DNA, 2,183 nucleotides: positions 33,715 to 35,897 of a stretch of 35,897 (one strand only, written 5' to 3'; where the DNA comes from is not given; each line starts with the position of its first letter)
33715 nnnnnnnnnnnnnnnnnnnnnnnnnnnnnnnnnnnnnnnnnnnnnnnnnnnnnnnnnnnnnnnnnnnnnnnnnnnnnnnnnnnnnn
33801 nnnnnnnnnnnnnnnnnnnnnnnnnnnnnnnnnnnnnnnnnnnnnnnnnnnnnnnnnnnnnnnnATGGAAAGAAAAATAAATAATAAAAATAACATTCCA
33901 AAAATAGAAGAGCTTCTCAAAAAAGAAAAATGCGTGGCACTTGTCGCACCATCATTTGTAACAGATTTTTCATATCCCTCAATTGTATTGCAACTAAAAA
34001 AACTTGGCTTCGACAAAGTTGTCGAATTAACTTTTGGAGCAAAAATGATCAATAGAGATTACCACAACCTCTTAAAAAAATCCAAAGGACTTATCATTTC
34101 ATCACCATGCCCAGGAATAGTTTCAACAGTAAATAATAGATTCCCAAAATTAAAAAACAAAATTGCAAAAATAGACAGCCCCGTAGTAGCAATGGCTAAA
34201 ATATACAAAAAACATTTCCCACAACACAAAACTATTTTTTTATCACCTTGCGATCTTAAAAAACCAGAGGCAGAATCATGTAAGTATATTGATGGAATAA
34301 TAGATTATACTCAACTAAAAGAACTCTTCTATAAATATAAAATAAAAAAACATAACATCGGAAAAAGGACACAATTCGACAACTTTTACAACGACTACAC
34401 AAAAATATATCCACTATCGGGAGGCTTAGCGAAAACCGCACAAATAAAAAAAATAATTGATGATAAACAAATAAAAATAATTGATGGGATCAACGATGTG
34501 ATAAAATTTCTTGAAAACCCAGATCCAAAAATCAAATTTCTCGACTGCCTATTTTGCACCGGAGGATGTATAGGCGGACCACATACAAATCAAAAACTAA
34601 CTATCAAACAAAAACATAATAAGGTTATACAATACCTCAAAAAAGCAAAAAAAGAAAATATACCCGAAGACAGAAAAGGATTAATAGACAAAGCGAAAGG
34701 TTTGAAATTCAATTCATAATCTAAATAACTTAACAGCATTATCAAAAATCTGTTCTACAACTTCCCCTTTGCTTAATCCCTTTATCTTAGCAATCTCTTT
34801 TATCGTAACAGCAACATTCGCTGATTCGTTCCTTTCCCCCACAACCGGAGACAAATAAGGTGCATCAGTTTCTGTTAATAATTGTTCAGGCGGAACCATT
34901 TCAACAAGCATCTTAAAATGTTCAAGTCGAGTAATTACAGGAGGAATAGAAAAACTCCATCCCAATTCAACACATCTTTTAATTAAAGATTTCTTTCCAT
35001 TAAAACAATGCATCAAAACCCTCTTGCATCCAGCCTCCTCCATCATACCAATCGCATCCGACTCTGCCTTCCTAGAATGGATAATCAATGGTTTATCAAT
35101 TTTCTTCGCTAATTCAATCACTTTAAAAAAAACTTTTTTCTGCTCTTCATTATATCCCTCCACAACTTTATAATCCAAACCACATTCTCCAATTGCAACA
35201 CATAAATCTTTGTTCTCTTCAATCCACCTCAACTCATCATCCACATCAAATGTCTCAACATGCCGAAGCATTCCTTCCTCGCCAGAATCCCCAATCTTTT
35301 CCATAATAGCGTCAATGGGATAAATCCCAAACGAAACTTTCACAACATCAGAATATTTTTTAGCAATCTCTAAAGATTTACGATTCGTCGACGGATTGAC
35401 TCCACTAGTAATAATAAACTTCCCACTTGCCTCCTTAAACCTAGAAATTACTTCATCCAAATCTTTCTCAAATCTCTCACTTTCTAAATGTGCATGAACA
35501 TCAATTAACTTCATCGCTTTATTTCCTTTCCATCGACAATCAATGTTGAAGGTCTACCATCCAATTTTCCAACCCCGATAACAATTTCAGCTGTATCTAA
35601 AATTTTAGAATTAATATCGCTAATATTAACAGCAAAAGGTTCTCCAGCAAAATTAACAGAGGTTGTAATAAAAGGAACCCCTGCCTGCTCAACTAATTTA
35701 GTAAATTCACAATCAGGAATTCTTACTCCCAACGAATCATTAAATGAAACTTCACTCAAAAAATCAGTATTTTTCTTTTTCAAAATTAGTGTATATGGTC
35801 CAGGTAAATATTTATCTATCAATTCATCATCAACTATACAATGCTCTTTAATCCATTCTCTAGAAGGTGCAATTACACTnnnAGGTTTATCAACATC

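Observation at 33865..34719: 284-aa [FeFe]-hydrogenase-like gene overlapping the oxidoreductase beta gene, with the proton-relay Cys position replaced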

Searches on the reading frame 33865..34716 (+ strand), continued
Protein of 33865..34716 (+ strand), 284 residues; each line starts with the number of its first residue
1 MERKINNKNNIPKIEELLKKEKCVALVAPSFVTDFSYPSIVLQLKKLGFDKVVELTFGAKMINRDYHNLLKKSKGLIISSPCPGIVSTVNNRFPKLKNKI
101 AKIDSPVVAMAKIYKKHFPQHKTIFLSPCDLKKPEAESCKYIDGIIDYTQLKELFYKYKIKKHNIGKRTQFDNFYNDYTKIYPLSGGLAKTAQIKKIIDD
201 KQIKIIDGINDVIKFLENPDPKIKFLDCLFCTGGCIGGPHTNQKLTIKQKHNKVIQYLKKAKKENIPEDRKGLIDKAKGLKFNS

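Call 49: search_protein_families(library=pfam, proteins=[P0146, P0147, P0148, P0150, P0151, P0152, P0157, P0159, P0137, P0181], max_evalue=0.0001)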
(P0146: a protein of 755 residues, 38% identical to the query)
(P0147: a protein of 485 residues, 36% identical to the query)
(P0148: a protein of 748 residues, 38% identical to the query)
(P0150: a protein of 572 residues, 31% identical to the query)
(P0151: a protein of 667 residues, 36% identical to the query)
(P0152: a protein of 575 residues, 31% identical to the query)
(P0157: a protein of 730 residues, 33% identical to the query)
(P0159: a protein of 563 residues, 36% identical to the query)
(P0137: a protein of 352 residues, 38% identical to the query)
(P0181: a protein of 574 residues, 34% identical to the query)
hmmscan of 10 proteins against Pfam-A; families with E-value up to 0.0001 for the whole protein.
P0146 (755 aa): 12 families
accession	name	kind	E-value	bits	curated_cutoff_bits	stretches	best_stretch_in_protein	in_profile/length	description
PF00158.32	Sigma54_activat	-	2.6e-72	242.4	20.2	1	437-602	2-167/168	Sigma-54 interaction domain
PF02906.19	Fe_hyd_lg_C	-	5e-47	161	22.1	1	71-300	2-245/245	Iron only hydrogenase large subunit, C-terminal domain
PF25601.1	AAA_lid_14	-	1.9e-23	82.5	27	1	608-688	1-81/87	AAA+ ATPase lid domain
PF14532.12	Sigma54_activ_2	-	2.3e-22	80.2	25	1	437-607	1-138/138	Sigma-54 interaction domain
PF04060.18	FeS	-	2.3e-09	37.3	23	1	373-403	3-33/33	Putative Fe-S cluster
PF07728.20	AAA_5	-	6.3e-08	33.2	22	1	460-579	2-124/139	AAA domain (dynein-related subfamily)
PF07724.20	AAA_2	-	1e-07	32.6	27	1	459-588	5-135/166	AAA domain (Cdc48 subfamily)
PF13237.11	Fer4_10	-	2.3e-07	31.1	25.5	1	6-49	5-52/53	4Fe-4S dicluster domain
PF02954.25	HTH_8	-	9.3e-07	28.9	22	1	708-744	5-41/42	Bacterial regulatory protein, Fis family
PF00004.35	AAA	-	6.4e-06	27.1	21.2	1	460-583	1-114/131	ATPase family associated with various cellular activities (AAA)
PF12838.12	Fer4_7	-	1.5e-05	25.8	27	1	10-53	2-52/52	4Fe-4S dicluster domain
PF13187.11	Fer4_9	-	2.8e-05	24.5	27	1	10-52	2-50/52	4Fe-4S dicluster domain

P0147 (485 aa): 2 families
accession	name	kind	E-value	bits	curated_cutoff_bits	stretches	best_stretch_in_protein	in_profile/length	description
PF02906.19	Fe_hyd_lg_C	-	1.1e-46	160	22.1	1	18-240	2-245/245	Iron only hydrogenase large subunit, C-terminal domain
PF04060.18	FeS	-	7.9e-06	25.9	23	1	313-342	4-33/33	Putative Fe-S cluster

P0148 (748 aa): 10 families
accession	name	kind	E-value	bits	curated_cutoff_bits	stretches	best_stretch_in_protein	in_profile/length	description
PF00158.32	Sigma54_activat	-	7.7e-67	224.6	20.2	1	433-599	1-166/168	Sigma-54 interaction domain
PF02906.19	Fe_hyd_lg_C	-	6.2e-52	177.1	22.1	1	73-299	2-245/245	Iron only hydrogenase large subunit, C-terminal domain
PF25601.1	AAA_lid_14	-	5.9e-24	84.1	27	1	609-689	3-83/87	AAA+ ATPase lid domain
PF14532.12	Sigma54_activ_2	-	1.6e-19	71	25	1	434-605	1-138/138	Sigma-54 interaction domain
PF02954.25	HTH_8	-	1.6e-15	57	22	1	701-741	2-42/42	Bacterial regulatory protein, Fis family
PF04060.18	FeS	-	2.8e-10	40.2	23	1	373-402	4-33/33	Putative Fe-S cluster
PF07724.20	AAA_2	-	2.7e-08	34.5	27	1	455-583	4-132/166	AAA domain (Cdc48 subfamily)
PF07728.20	AAA_5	-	7.5e-06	26.4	22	1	457-576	2-123/139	AAA domain (dynein-related subfamily)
PF00004.35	AAA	-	1.8e-05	25.6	21.2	1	457-576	1-110/131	ATPase family associated with various cellular activities (AAA)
PF13237.11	Fer4_10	-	5.7e-05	23.4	25.5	1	6-49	5-52/53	4Fe-4S dicluster domain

P0150 (572 aa): 11 families
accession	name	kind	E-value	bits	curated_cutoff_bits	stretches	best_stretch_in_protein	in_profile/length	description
PF02906.19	Fe_hyd_lg_C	-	3.7e-58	197.5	22.1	1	73-298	2-245/245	Iron only hydrogenase large subunit, C-terminal domain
PF04060.18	FeS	-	1.2e-10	41.4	23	1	372-401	4-33/33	Putative Fe-S cluster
PF00037.32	Fer4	-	4.7e-07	29.8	21.1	0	34-54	2-22/24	4Fe-4S binding domain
PF13426.13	PAS_9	-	8.9e-07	29.6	27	1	419-508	1-102/103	PAS domain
PF13237.11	Fer4_10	-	4.5e-06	26.9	25.5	1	8-51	6-53/53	4Fe-4S dicluster domain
PF12838.12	Fer4_7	-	9.5e-06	26.4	27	1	10-54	1-52/52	4Fe-4S dicluster domain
PF08448.16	PAS_4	-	3.6e-05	24.4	23.1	1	418-509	4-107/110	PAS fold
PF12837.12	Fer4_6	-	5.2e-05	23.4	25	0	7-26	5-24/24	4Fe-4S binding domain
PF13188.13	PAS_8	-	7.1e-05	23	21.8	0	415-460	7-53/65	PAS domain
PF25160.1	LdpA_Fe-S-bd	-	7.1e-05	22.9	27.6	0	13-53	4-41/49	LdpA Fe-S cluster-binding domain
PF13187.11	Fer4_9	-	8e-05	23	27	1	11-54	2-51/52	4Fe-4S dicluster domain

P0151 (667 aa): 7 families
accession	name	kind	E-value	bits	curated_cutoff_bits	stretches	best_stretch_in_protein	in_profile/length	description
PF02906.19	Fe_hyd_lg_C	-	2.6e-55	188.2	22.1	1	75-300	2-245/245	Iron only hydrogenase large subunit, C-terminal domain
PF02518.31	HATPase_c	-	8.7e-24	84.5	26.4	1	546-658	1-110/111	Histidine kinase-, DNA gyrase B-, and HSP90-like ATPase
PF00512.31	HisKA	-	5.4e-15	55.6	26.9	1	437-501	3-63/66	His Kinase A (phospho-acceptor) domain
PF04060.18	FeS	-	2.5e-07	30.7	23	1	378-407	4-33/33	Putative Fe-S cluster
PF13237.11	Fer4_10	-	6.4e-07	29.6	25.5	1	10-52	6-52/53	4Fe-4S dicluster domain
PF14501.12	HATPase_c_5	-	2.5e-06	27.8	22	1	551-645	6-92/102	GHKL domain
PF13187.11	Fer4_9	-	4.1e-06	27.2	27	1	12-56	1-51/52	4Fe-4S dicluster domain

P0152 (575 aa): 11 families
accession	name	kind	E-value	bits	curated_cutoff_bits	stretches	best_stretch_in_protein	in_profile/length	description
PF02906.19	Fe_hyd_lg_C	-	3.1e-59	201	22.1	1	73-301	2-245/245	Iron only hydrogenase large subunit, C-terminal domain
PF04060.18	FeS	-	1.3e-09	38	23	1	376-405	4-33/33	Putative Fe-S cluster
PF00989.32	PAS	-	9.3e-08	32.5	22.6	1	417-466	5-54/113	PAS fold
PF13188.13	PAS_8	-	3.1e-07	30.5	21.8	1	418-468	6-53/65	PAS domain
PF13237.11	Fer4_10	-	3.3e-07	30.6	25.5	1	5-51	3-53/53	4Fe-4S dicluster domain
PF12838.12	Fer4_7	-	5.8e-06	27.1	27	1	10-54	1-52/52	4Fe-4S dicluster domain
PF13187.11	Fer4_9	-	1.2e-05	25.6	27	1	10-54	1-51/52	4Fe-4S dicluster domain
PF00037.32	Fer4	-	1.4e-05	25.1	21.1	0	6-27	3-24/24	4Fe-4S binding domain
PF08448.16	PAS_4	-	1.9e-05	25.3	23.1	1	420-464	2-46/110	PAS fold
PF13426.13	PAS_9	-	6.1e-05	23.7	27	0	423-466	1-44/103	PAS domain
PF14697.11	Fer4_21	-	6.9e-05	23.3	35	1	6-51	3-52/59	4Fe-4S dicluster domain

P0157 (730 aa): 12 families
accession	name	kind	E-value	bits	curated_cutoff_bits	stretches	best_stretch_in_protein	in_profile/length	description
PF00158.32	Sigma54_activat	-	8.9e-69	230.9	20.2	1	423-590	1-167/168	Sigma-54 interaction domain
PF02906.19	Fe_hyd_lg_C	-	1.8e-36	126.5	22.1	1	74-295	4-245/245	Iron only hydrogenase large subunit, C-terminal domain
PF25601.1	AAA_lid_14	-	4e-27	94.3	27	1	596-672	1-77/87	AAA+ ATPase lid domain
PF14532.12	Sigma54_activ_2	-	9.7e-19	68.4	25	1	424-595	1-138/138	Sigma-54 interaction domain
PF02954.25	HTH_8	-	5.1e-13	49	22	1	688-727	3-42/42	Bacterial regulatory protein, Fis family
PF04060.18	FeS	-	1.2e-10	41.4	23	1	364-393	4-33/33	Putative Fe-S cluster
PF13237.11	Fer4_10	-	6.4e-06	26.4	25.5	1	7-50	5-52/53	4Fe-4S dicluster domain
PF00037.32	Fer4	-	1e-05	25.5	21.1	0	34-54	2-22/24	4Fe-4S binding domain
PF07728.20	AAA_5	-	3.3e-05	24.4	22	1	447-566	2-123/139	AAA domain (dynein-related subfamily)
PF12838.12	Fer4_7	-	4.3e-05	24.3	27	1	10-54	1-52/52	4Fe-4S dicluster domain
PF14697.11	Fer4_21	-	7.3e-05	23.3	35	0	35-61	3-29/59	4Fe-4S dicluster domain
PF13187.11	Fer4_9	-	9.4e-05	22.8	27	1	10-53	1-50/52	4Fe-4S dicluster domain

P0159 (563 aa): 6 families
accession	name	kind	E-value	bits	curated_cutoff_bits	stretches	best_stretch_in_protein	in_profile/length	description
PF02906.19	Fe_hyd_lg_C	-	3.9e-47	161.4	22.1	1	73-296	2-245/245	Iron only hydrogenase large subunit, C-terminal domain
PF13237.11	Fer4_10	-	3.6e-07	30.4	25.5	1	5-50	3-52/53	4Fe-4S dicluster domain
PF04060.18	FeS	-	9.9e-06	25.6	23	1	372-401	4-33/33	Putative Fe-S cluster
PF00037.32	Fer4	-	5.9e-05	23.1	21.1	1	5-26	2-23/24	4Fe-4S binding domain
PF14697.11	Fer4_21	-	6.2e-05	23.5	35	0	34-58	2-27/59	4Fe-4S dicluster domain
PF12838.12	Fer4_7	-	8.6e-05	23.4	27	1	10-50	1-48/52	4Fe-4S dicluster domain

P0137 (352 aa): 11 families
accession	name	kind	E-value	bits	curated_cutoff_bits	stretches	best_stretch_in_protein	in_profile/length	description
PF02906.19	Fe_hyd_lg_C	-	3.2e-30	106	22.1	1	77-301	2-245/245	Iron only hydrogenase large subunit, C-terminal domain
PF00037.32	Fer4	-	4.2e-15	55.3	21.1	2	38-60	2-24/24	4Fe-4S binding domain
PF12837.12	Fer4_6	-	8.1e-14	51.2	25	2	37-59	2-24/24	4Fe-4S binding domain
PF12838.12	Fer4_7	-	3.3e-12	47.1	27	1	14-58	1-52/52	4Fe-4S dicluster domain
PF13484.11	Fer4_16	-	9.2e-12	46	30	1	43-69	1-27/66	4Fe-4S double cluster binding domain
PF13237.11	Fer4_10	-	2.3e-11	43.9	25.5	1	9-55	3-53/53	4Fe-4S dicluster domain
PF14697.11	Fer4_21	-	2.4e-10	40.8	35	2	7-32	33-59/59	4Fe-4S dicluster domain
PF12797.12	Fer4_2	-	2.9e-10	39.9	24.5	0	37-56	3-22/22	4Fe-4S binding domain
PF13187.11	Fer4_9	-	5.5e-09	36.4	27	1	15-59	2-52/52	4Fe-4S dicluster domain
PF25160.1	LdpA_Fe-S-bd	-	2.8e-06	27.4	27.6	1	19-60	7-44/49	LdpA Fe-S cluster-binding domain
PF17179.9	Fer4_22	-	6.7e-06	27.3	27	0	43-64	1-22/95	4Fe-4S dicluster domain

P0181 (574 aa): 9 families
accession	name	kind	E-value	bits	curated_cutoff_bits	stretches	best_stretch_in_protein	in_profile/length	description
PF02906.19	Fe_hyd_lg_C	-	8.8e-55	186.4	22.1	1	73-297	2-245/245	Iron only hydrogenase large subunit, C-terminal domain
PF04060.18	FeS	-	2.2e-10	40.5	23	1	369-398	3-32/33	Putative Fe-S cluster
PF00037.32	Fer4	-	5.9e-09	35.8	21.1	1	34-55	2-23/24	4Fe-4S binding domain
PF00989.32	PAS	-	1.9e-07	31.5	22.6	1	412-472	6-63/113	PAS fold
PF12838.12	Fer4_7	-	6.6e-07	30.1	27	1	10-54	1-52/52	4Fe-4S dicluster domain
PF14697.11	Fer4_21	-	7.8e-07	29.6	35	1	7-52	4-53/59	4Fe-4S dicluster domain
PF13237.11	Fer4_10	-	1.8e-06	28.2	25.5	1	5-51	3-53/53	4Fe-4S dicluster domain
PF12837.12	Fer4_6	-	2.1e-06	27.8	25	1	34-54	3-23/24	4Fe-4S binding domain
PF13187.11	Fer4_9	-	2.3e-05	24.8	27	1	10-54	1-51/52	4Fe-4S dicluster domain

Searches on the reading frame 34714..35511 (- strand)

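Call 25: search_protein_families(library=pfam, proteins=[window:34714-35511:-], max_evalue=0.001)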
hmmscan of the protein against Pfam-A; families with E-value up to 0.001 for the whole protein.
window:34714-35511:- (265 aa): 1 family
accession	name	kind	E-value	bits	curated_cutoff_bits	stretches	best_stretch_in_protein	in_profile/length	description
PF01026.27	TatD_DNase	-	7.2e-68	229.1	27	1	3-264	1-253/253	TatD related DNase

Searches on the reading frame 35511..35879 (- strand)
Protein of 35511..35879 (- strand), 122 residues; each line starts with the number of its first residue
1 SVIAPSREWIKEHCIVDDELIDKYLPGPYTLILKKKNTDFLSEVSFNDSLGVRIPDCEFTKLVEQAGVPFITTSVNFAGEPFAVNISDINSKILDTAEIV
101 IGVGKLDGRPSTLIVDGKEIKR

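Call 25: search_protein_families(library=pfam, proteins=[window:35511-35879:-], max_evalue=0.001)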
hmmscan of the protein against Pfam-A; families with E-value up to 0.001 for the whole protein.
window:35511-35879:- (122 aa): 1 family
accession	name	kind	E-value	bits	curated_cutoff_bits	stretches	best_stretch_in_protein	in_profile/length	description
PF01300.24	Sua5_yciO_yrdC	-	3.9e-17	62.7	25.1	1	3-116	47-166/178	Telomere recombination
